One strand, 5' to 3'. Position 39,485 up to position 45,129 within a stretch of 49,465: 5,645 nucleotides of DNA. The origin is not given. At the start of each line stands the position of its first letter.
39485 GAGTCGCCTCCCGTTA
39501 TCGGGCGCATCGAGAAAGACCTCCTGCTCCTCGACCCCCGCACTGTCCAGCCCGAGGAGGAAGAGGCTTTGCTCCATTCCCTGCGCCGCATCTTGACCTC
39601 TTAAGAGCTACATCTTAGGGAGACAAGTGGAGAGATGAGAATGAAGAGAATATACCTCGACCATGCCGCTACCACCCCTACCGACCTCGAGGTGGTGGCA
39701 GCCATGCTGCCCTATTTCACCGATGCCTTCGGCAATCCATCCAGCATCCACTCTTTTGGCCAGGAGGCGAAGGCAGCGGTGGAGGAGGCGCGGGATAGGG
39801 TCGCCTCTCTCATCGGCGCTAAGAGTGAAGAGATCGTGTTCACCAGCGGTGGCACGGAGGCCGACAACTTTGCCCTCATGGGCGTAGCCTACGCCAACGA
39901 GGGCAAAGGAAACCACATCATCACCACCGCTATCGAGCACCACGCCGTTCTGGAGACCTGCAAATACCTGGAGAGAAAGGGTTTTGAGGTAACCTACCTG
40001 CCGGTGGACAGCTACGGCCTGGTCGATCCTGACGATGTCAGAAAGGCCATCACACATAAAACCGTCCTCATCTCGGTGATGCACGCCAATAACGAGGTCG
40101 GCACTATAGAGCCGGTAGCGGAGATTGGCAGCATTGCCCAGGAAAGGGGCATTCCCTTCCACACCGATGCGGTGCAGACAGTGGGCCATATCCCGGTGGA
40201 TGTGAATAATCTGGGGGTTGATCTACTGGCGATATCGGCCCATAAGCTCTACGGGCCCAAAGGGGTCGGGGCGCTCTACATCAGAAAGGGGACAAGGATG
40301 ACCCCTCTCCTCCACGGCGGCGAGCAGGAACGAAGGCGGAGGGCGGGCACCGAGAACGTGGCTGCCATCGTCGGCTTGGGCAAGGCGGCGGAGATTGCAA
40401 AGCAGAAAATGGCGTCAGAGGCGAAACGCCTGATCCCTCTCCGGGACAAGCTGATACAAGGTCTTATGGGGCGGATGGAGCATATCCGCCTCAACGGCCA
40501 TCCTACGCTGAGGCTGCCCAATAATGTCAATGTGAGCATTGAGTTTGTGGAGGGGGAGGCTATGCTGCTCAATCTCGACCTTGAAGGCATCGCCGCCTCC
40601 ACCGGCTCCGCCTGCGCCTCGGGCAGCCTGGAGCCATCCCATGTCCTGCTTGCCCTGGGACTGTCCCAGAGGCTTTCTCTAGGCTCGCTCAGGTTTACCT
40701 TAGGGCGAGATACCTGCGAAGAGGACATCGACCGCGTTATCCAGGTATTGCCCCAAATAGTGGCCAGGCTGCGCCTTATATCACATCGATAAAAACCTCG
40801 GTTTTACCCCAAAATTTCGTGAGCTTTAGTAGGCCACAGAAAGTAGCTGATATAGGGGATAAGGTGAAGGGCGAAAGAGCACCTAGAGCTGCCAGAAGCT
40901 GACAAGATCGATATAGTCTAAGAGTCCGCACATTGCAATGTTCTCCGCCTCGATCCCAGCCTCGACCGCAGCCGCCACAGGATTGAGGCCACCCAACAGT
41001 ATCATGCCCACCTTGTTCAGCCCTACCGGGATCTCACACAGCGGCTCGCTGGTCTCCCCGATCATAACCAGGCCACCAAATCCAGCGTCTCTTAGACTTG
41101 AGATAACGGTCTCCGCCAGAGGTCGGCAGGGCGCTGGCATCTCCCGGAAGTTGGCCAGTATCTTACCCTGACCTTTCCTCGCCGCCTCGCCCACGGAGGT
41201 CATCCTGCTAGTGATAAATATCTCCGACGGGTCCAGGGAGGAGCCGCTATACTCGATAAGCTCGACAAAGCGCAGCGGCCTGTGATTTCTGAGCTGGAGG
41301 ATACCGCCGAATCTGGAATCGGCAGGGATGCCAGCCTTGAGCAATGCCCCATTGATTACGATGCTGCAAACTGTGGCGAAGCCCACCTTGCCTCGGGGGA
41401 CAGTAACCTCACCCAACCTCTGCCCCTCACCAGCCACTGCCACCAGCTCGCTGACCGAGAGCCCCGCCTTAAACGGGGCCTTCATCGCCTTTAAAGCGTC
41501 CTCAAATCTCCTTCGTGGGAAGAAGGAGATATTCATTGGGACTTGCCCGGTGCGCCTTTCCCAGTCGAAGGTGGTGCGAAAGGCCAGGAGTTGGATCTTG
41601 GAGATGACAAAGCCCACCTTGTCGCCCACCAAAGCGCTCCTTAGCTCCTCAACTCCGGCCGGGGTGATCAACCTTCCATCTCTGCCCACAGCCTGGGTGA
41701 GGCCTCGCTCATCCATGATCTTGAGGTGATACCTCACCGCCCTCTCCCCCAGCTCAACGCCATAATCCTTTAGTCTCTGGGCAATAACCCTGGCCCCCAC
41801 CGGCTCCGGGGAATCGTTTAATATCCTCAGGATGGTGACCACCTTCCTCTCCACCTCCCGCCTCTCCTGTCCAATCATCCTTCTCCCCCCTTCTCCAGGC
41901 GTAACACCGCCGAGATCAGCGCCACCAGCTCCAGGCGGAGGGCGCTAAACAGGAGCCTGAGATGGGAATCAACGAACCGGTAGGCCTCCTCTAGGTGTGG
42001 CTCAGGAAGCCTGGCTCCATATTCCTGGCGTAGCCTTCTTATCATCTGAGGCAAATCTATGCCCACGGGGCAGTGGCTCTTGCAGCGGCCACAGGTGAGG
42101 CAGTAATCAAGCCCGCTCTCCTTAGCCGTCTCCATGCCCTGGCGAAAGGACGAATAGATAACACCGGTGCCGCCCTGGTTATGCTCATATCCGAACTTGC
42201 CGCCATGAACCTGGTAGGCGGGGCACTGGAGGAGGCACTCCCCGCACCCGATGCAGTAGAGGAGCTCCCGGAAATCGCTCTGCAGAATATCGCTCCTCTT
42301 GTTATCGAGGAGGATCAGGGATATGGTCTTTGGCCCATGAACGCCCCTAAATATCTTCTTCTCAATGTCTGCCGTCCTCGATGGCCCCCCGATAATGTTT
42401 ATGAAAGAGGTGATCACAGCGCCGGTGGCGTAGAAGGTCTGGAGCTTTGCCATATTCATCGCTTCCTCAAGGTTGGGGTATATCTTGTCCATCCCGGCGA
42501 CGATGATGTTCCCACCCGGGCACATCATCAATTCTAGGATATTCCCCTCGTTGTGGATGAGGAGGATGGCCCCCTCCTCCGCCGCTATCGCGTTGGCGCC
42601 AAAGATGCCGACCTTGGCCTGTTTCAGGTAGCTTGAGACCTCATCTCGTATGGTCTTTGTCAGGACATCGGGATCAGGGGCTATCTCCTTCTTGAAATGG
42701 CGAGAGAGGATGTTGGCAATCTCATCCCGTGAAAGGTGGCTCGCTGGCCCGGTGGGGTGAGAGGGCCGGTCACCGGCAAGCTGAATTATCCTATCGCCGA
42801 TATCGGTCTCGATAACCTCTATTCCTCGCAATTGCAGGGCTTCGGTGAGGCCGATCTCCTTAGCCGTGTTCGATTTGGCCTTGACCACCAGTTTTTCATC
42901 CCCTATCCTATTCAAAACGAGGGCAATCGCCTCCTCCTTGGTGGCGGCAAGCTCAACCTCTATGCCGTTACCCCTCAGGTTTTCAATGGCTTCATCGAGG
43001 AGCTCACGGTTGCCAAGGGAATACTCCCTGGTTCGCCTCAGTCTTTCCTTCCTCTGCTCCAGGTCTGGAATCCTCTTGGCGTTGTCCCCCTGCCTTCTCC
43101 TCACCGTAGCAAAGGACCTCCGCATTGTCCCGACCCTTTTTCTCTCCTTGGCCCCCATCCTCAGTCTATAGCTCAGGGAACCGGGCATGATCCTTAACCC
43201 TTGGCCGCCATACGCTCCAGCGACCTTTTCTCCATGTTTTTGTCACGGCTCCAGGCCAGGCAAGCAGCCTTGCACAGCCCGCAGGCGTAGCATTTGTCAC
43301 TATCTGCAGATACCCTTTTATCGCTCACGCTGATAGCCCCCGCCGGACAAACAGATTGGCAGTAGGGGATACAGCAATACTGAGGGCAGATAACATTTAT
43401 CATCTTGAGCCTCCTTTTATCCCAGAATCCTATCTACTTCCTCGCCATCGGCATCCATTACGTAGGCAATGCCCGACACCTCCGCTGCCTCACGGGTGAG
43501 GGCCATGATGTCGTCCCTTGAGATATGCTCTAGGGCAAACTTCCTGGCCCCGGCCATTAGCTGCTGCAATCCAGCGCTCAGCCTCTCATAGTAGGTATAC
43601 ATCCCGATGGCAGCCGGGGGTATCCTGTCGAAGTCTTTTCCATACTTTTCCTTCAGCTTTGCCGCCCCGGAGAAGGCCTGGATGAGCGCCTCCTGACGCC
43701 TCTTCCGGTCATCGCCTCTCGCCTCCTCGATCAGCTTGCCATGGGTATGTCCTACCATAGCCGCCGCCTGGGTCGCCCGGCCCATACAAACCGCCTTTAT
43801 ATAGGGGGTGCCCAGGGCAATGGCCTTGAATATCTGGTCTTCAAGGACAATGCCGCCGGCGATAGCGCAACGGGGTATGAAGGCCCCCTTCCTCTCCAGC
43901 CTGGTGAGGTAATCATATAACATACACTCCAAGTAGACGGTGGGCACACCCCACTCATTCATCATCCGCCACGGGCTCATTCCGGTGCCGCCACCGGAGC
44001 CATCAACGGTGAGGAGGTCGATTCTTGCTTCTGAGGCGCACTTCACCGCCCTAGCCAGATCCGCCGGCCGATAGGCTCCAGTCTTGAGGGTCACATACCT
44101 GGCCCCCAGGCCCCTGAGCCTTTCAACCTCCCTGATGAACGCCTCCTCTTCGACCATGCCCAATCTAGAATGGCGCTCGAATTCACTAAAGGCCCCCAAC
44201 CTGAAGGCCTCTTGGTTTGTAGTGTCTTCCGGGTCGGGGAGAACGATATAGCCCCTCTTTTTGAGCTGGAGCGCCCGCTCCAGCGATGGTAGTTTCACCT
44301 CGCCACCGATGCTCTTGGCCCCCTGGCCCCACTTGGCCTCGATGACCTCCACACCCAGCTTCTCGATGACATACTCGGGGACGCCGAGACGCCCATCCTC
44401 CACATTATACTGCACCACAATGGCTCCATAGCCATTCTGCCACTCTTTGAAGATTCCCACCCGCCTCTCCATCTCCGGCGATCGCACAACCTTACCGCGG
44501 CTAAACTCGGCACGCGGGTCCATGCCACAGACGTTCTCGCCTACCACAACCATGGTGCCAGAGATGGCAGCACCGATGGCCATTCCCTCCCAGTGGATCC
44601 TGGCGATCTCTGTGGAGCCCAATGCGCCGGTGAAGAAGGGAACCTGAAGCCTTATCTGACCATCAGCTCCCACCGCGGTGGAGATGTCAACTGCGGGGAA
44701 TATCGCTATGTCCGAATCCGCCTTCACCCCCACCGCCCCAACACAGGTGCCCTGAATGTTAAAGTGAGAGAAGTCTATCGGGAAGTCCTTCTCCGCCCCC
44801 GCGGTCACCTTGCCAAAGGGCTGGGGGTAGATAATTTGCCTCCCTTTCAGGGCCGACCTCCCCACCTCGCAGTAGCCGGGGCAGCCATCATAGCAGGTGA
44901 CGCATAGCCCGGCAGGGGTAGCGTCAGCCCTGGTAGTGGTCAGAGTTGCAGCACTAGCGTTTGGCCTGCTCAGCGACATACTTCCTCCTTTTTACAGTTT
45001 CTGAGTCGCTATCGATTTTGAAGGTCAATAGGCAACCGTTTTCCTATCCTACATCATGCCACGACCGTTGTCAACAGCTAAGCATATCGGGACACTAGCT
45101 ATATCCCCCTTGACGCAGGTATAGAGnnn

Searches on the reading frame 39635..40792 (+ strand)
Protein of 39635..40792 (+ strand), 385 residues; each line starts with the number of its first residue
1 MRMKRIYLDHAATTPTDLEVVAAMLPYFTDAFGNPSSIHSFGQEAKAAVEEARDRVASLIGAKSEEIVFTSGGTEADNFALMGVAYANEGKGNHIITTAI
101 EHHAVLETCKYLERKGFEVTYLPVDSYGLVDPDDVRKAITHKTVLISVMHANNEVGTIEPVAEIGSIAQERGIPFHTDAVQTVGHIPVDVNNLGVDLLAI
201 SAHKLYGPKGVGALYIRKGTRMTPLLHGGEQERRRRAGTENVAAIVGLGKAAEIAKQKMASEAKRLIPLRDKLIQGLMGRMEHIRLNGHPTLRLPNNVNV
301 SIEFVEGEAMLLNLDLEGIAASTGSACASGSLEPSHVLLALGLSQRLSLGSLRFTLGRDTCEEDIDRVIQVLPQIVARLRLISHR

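Call 61: search_protein_families(library=pfam, proteins=[window:39635-40792:+], max_evalue=0.00001)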
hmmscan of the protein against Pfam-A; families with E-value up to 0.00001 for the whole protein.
window:39635-40792:+ (385 aa): 3 families
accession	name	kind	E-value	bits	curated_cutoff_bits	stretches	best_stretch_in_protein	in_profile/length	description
PF00266.25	Aminotran_5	-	6.5e-98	328.5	21.5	1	6-368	1-371/371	Aminotransferase class-V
PF01212.27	Beta_elim_lyase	-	5.3e-11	42.8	27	1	48-179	33-169/288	Beta-eliminating lyase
PF01041.23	DegT_DnrJ_EryC1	-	2.8e-09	37.1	19.8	1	56-184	33-151/360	DegT/DnrJ/EryC1/StrS aminotransferase family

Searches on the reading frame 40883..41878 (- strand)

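Call 61: search_protein_families(library=pfam, proteins=[window:40883-41878:-], max_evalue=0.00001)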
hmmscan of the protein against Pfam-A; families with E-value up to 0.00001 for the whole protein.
window:40883-41878:- (331 aa): 2 families
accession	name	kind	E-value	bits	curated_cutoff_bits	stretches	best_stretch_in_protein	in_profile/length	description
PF01995.21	NRD1_2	-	2.2e-81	273.1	25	1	88-325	1-236/238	NrpR regulatory domains NRD1 and 2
PF08461.16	HTH_12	-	1.5e-21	76.5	21.4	1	14-79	1-66/66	Ribonuclease R winged-helix domain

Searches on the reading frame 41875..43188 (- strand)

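Call 61: search_protein_families(library=pfam, proteins=[window:41875-43188:-], max_evalue=0.00001)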
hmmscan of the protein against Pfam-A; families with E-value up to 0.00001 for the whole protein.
window:41875-43188:- (437 aa): 6 families
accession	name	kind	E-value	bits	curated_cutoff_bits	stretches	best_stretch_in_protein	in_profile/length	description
PF02589.21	LUD_dom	-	9.4e-39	133.5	22.6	1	64-294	1-189/189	LUD domain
PF13183.11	Fer4_8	-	1.3e-13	51.7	27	1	308-377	1-68/68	4Fe-4S dicluster domain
PF13534.11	Fer4_17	-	3.2e-08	34.4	22.2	1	312-378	2-61/61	4Fe-4S dicluster domain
PF13237.11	Fer4_10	-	5.8e-08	33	25.5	1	308-374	5-53/53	4Fe-4S dicluster domain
PF12838.12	Fer4_7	-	8.8e-08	32.9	27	1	312-377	2-52/52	4Fe-4S dicluster domain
PF13187.11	Fer4_9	-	1e-07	32.3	27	1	311-376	1-50/52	4Fe-4S dicluster domain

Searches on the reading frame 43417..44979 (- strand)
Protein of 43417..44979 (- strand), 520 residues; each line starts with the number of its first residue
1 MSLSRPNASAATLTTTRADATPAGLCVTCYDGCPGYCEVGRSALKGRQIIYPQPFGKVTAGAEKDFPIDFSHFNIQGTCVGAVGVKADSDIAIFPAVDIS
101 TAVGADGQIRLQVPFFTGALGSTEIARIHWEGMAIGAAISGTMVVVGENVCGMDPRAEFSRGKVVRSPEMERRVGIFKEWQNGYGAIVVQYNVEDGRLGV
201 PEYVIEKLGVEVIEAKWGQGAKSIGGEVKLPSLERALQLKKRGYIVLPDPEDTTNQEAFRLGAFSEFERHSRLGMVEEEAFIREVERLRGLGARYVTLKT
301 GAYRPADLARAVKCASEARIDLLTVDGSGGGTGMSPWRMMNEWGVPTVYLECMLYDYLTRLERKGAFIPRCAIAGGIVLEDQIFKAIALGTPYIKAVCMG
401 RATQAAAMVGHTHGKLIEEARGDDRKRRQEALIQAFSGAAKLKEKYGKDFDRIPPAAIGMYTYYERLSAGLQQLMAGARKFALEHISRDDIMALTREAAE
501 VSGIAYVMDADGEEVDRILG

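Call 61: search_protein_families(library=pfam, proteins=[window:43417-44979:-], max_evalue=0.00001)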
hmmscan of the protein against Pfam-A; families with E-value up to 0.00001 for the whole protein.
window:43417-44979:- (520 aa): 1 family
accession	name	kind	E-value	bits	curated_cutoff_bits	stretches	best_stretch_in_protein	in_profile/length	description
PF01645.23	Glu_synthase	-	6.6e-13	49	20.4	1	276-391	186-298/369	Conserved region in glutamate synthase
